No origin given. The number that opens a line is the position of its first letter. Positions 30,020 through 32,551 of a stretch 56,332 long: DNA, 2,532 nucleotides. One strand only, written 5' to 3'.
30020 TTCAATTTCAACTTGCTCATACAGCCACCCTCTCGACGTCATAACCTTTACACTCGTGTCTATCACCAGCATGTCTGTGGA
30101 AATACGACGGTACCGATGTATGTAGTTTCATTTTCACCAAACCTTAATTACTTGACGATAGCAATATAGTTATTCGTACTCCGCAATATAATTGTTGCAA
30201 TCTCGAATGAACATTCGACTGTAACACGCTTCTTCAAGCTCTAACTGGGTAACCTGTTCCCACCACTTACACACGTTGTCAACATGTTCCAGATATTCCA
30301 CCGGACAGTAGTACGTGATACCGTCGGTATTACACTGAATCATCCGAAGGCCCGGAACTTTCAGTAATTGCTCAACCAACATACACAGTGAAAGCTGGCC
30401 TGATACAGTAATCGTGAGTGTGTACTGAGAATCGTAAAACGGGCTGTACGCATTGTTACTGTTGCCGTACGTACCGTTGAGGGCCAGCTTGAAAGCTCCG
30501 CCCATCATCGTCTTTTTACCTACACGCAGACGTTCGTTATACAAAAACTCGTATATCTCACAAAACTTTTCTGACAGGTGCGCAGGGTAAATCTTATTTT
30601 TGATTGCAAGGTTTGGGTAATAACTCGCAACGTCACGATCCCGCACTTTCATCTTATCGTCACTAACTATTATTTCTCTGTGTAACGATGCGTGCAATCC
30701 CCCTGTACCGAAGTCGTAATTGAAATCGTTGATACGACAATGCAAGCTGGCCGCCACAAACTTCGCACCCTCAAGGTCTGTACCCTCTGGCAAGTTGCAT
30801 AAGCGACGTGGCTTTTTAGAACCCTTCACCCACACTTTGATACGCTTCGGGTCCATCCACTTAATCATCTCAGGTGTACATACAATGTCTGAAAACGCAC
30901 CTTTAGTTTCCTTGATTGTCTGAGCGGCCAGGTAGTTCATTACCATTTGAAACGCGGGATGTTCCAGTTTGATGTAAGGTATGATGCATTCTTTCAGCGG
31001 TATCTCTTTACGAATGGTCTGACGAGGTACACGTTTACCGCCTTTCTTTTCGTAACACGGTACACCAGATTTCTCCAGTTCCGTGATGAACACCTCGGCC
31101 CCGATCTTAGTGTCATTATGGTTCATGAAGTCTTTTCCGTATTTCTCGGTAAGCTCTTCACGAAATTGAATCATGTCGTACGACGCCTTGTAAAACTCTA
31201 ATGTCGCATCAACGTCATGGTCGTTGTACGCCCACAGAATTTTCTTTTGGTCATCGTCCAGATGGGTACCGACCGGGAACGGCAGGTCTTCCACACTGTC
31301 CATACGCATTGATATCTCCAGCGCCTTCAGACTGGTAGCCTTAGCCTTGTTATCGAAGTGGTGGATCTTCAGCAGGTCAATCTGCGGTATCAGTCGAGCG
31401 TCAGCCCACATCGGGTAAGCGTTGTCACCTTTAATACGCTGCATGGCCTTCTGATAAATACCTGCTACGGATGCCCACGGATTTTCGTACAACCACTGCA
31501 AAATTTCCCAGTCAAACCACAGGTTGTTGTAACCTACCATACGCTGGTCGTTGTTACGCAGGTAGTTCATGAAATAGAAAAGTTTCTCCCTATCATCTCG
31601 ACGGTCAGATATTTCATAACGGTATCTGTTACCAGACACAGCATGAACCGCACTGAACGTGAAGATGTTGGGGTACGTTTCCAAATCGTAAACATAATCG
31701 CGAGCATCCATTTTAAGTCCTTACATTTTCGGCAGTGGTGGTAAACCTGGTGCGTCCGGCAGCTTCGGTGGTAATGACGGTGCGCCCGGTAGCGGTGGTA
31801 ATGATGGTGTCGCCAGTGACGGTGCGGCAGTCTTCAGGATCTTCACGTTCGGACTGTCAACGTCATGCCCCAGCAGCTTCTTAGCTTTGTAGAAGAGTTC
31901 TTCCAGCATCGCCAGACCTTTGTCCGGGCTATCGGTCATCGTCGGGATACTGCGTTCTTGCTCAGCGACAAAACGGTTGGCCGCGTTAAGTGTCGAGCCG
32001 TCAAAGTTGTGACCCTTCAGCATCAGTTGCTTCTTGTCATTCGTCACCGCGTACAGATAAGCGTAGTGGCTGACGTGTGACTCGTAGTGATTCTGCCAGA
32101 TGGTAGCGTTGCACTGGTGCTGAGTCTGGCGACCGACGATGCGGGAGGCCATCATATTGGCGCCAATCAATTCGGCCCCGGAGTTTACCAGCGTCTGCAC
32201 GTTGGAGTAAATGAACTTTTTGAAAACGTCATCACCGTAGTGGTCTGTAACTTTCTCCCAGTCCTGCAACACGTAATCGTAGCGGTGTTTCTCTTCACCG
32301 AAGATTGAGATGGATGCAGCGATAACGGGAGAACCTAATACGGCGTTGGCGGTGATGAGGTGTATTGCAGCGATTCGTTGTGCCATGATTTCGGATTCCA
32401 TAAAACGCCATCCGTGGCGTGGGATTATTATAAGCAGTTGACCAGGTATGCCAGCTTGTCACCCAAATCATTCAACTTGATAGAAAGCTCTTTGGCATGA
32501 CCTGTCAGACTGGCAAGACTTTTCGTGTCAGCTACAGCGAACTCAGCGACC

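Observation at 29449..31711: Compact family B DNA polymerase with NTDG motif C, followed by a separate ORF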

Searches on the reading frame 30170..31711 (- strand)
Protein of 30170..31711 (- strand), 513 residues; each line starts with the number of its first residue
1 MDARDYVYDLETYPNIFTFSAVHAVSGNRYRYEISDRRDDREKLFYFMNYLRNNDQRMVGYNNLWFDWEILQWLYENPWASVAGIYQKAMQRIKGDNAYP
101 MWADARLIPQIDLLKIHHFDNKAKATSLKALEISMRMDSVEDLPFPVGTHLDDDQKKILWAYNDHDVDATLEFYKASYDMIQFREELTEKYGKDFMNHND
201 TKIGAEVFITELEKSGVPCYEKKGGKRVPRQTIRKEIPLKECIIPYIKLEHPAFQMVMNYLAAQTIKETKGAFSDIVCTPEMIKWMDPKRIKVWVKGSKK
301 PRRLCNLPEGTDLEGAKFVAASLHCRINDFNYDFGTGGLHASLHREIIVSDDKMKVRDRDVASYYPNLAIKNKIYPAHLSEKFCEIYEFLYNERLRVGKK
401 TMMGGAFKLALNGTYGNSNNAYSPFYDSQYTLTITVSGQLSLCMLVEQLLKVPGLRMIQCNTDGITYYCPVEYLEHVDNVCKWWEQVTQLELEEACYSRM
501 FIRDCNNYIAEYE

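Call 3: search_protein_families(library=pfam, proteins=[window:30170-31711:-], max_evalue=1)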
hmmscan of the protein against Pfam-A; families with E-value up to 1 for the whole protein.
window:30170-31711:- (513 aa): 1 family
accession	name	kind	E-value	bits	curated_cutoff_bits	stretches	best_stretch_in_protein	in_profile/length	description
PF13710.12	ACT_5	-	0.17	12.1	27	1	428-455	32-59/62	ACT domain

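Call 4: search_protein_families(library=phrogs, proteins=[window:30170-31711:-], max_evalue=0.01)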
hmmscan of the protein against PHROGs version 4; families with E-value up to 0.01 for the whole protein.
window:30170-31711:- (513 aa): 4 families
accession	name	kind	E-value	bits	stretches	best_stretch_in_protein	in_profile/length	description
phrog_1252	-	DNA, RNA and nucleotide metabolism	1.8e-152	510.3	1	3-512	52-507/663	DNA polymerase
phrog_18505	-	DNA, RNA and nucleotide metabolism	1.3e-28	101.3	1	372-512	5-146/349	DNA polymerase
phrog_262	-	DNA, RNA and nucleotide metabolism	4.9e-06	25.9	1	404-478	513-594/856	DNA polymerase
phrog_1918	-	DNA, RNA and nucleotide metabolism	0.001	19.2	1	406-444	41-79/382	DNA polymerase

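Call 27: find_homologous_proteins(query=window:30170-31711:-)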
Query window:30170-31711:- (513 aa): 6460 proteins with E <= 0.001 among 8000 candidates; the best 120 are listed.
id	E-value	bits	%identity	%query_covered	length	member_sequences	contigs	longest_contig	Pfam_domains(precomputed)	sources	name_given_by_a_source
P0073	0.0e+0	1128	91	100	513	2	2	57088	-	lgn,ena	-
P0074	0.0e+0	1030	83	100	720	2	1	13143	-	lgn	-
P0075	0.0e+0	1028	82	100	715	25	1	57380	-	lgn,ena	-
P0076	1.1e-276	937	76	100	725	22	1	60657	-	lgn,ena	-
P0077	9.3e-274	927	74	100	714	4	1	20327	-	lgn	-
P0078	1.4e-273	926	74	100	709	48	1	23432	-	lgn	-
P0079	1.8e-273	926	74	100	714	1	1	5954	-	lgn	-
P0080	2.6e-273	926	74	100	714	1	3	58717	-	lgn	-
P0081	6.6e-272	921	74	100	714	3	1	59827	-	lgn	-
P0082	1.3e-271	920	74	100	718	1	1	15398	-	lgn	-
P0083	1.6e-271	920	75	100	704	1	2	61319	-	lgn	-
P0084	1.9e-271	919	73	100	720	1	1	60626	-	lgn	-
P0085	4.0e-271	918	74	100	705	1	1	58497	-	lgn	-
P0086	5.1e-271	918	74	100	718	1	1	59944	-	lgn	-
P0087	6.0e-271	918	74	100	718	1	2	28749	-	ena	-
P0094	4.8e-270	915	73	100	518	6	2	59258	-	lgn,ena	-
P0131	1.6e-255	867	70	100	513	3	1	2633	-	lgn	-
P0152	2.4e-164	566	50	100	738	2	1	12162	PF10108.16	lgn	-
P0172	4.9e-158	545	51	99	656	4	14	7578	PF10108.16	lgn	-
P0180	8.9e-157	541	49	99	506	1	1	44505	PF10108.16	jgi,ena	-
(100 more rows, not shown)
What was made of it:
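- On Family B DNA polymerase: PF10108 (DNA_pol_B_exo2) is recorded for some relatives (call 27).
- Most close relatives (>=68% identity) are fused, about 60 of 65 (call 27).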

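Call 28: search_protein_families(library=ncbifam, proteins=[window:30170-31711:-], max_evalue=0.1)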
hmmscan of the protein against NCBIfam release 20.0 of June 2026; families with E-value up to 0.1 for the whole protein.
window:30170-31711:- (513 aa): 0 families

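Call 30: find_encoding_contigs(protein=P0094, flank=3000, max_places=3)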
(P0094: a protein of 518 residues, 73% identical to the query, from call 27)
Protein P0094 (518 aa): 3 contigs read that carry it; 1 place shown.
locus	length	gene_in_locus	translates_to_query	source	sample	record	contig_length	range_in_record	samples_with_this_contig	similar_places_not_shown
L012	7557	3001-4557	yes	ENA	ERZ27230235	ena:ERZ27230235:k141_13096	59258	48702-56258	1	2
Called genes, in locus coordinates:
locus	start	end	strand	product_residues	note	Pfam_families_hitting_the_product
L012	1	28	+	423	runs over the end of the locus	PF16473:Rv2179c-like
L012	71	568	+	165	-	PF13392:HNH_3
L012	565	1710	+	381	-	PF10926:DUF2800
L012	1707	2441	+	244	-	PF10991:Enc34_ssDNA-bd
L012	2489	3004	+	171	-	-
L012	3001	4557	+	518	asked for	-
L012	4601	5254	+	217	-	PF01541:GIY-YIG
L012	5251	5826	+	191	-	-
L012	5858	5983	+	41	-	-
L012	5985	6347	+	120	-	-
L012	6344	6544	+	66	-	-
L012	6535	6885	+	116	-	-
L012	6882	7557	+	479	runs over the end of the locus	PF01555:N6_N4_Mtase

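Call 31: find_encoding_contigs(protein=P0131, flank=3000, max_places=3)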
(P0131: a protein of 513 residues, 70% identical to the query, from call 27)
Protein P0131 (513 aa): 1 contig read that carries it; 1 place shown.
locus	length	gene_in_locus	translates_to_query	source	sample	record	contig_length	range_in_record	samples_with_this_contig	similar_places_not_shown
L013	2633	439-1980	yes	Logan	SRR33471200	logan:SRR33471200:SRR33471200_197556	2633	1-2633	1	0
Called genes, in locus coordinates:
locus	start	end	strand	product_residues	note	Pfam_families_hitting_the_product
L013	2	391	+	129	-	?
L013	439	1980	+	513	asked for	-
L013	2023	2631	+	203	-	?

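Call 51: predict_structure(alignment_id=A4)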
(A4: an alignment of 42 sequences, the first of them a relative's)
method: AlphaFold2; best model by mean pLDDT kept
length: 720 residues; sequences in the alignment: 42
mean_pLDDT: 90.8   pTM: 0.83
mean pLDDT of the five models: 90.8, 90.3, 89.3, 88.0, 87.7
residues with pLDDT >= 90: 482; 70-90: 222; 50-70: 14; < 50: 2
segments of 3 or more residues with pLDDT < 50: none
pLDDT, mean of each block of 10 residues (from residue 1): 96 97 97 97 98 97 91 96 95 71 89 93 89 93 88 96 96 95 94 91 90 93 85 94 93 96 92 91 93 89 89 89 93 90 93 96 81 91 93 89 88 87 92 93 95 96 92 97 92 92 91 90 89 87 88 92 96 93 87 90 94 88 85 86 75 80 88 83 90 95 95 73
secondary structure, 60 per line:
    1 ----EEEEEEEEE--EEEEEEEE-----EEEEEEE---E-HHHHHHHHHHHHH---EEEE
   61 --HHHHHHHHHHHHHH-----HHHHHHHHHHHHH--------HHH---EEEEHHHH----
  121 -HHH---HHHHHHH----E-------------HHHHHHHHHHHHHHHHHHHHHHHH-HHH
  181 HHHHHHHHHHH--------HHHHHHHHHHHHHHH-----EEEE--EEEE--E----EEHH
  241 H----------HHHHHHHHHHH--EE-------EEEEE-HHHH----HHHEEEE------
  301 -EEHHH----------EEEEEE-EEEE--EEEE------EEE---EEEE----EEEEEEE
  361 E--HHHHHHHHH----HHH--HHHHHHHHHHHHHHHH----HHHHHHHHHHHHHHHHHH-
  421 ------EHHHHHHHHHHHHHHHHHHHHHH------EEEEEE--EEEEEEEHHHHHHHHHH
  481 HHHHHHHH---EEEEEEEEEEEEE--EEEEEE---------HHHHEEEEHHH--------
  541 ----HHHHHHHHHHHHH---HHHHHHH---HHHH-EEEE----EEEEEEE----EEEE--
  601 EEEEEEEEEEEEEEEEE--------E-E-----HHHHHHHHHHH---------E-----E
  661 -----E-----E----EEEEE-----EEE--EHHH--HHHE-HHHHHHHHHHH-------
elements in order (helices of 4 or more, strands of 3 or more residues): E5-13 E16-23 E29-35 H41-53 E57-60 H63-76 H82-94 E109-112 H113-116 H128-134 H153-176 H178-191 H200-214 E220-223 E226-229 H252-262 E274-278 H280-283 E291-294 E317-322 E324-327 E330-333 E340-342 E346-349 E354-361 H364-372 H382-397 H402-419 H428-449 E456-461 E464-470 H471-488 E492-504 E507-512 H522-525 E526-529 H545-557 H561-567 H571-574 E576-579 E584-590 E595-598 E601-617 H634-644 E677-681 E687-689 H703-713
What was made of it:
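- On Family B DNA polymerase: The AF2 model of fused homologue P0074 (83% identical to ORF1) has pLDDT 90.8 (call 51).
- The fused homologue P0074 models at pLDDT 90.8, with the split site in loop 513-525 between strands 507-512 and 526-529 (call 51). The same segment is well ordered in the fused model (~88-90, call 51).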

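Call 54: search_solved_structures(query=A4, max_evalue=1, show_alignments=2)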
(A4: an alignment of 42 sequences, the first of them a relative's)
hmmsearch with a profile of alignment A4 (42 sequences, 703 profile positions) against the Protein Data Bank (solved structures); distinct sequences matched with E-value up to 1: 26.
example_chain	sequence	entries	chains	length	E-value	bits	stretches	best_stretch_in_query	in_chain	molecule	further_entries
1s5j_A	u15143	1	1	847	0.0012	20.2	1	396-518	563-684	DNA polymerase I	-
8s84_A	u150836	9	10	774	0.005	18.2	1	397-557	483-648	DNA polymerase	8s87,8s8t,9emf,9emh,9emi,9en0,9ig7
9l8u_A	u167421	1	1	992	0.01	17.1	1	394-510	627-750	DNA polymerase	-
9l8t_A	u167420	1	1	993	0.011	17.1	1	394-510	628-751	DNA polymerase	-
1q8i_A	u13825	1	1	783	0.021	16.2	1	378-462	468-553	DNA polymerase II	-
3k57_A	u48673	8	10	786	0.023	16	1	378-462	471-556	DNA polymerase II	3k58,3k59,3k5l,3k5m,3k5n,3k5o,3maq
9mj5_S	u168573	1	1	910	0.042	15.2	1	396-473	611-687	DNA polymerase alpha catalytic subunit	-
5iud_A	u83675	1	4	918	0.043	15.1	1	396-473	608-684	DNA polymerase alpha catalytic subunit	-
4q5v_A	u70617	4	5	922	0.043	15.1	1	396-473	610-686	DNA polymerase alpha catalytic subunit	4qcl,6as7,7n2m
8vy3_C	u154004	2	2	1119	0.057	14.7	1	396-473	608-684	DNA polymerase alpha catalytic subunit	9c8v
5exr_C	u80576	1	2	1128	0.058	14.7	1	396-473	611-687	DNA polymerase alpha catalytic subunit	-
7u5c_C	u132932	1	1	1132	0.058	14.7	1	396-473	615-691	DNA polymerase alpha catalytic subunit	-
8d0b_F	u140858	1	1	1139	0.059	14.7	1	396-473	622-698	DNA polymerase alpha catalytic subunit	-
7opl_A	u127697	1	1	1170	0.062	14.6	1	396-473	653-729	DNA polymerase alpha catalytic subunit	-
8d96_C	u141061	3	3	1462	0.093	14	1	396-473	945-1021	DNA polymerase alpha catalytic subunit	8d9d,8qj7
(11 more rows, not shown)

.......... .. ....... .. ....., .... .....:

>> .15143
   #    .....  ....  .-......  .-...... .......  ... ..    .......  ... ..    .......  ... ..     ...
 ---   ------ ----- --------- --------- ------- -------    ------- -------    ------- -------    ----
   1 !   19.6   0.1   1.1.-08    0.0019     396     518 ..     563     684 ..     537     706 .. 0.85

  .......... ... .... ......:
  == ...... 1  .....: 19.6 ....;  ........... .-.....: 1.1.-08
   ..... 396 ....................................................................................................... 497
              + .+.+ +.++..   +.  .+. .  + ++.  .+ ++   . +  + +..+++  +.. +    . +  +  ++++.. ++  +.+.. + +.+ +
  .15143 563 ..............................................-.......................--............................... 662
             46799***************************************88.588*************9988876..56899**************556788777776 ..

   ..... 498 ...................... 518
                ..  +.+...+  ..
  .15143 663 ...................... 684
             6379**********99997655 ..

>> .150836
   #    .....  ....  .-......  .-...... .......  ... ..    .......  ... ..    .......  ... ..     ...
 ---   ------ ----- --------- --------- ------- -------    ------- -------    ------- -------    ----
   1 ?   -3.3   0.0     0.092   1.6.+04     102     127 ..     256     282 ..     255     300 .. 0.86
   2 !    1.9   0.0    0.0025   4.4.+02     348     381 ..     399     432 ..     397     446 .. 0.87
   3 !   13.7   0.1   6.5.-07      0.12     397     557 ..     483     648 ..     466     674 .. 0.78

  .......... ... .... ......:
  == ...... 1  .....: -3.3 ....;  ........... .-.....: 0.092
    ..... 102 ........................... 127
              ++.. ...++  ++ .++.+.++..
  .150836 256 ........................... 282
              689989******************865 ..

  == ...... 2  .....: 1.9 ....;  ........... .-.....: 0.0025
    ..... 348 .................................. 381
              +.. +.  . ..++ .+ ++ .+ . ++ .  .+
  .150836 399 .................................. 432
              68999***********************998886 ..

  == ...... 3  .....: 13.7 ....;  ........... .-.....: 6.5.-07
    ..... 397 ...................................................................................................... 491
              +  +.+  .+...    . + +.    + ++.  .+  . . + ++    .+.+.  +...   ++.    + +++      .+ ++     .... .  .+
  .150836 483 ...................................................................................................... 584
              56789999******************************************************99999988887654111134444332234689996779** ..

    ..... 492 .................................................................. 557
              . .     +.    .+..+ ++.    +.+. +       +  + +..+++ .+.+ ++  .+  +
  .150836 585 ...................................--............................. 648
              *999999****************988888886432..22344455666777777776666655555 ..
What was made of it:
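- On Family B DNA polymerase: Motif B aligns to that of Sulfolobus PolB1, and motifs A and B to those of a 774-aa PDB PolB chain (8s84), in the profile search (call 54). PDB profile hits are weak (E 1e-3 to 0.7), and all but one are PolB (call 54).
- A profile alignment to PDB PolBs equates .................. with KKYA..G..KG (call 54).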

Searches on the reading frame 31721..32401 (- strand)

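Call 77: search_protein_families(library=pfam, proteins=[window:31721-32401:-], max_evalue=0.01)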
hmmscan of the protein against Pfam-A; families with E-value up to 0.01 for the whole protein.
window:31721-32401:- (226 aa): 1 family
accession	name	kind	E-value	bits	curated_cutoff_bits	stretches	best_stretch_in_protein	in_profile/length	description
PF12696.13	TraG-D_C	-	0.0042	17.4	22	1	26-96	17-86/126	TraM recognition site of TraD and TraG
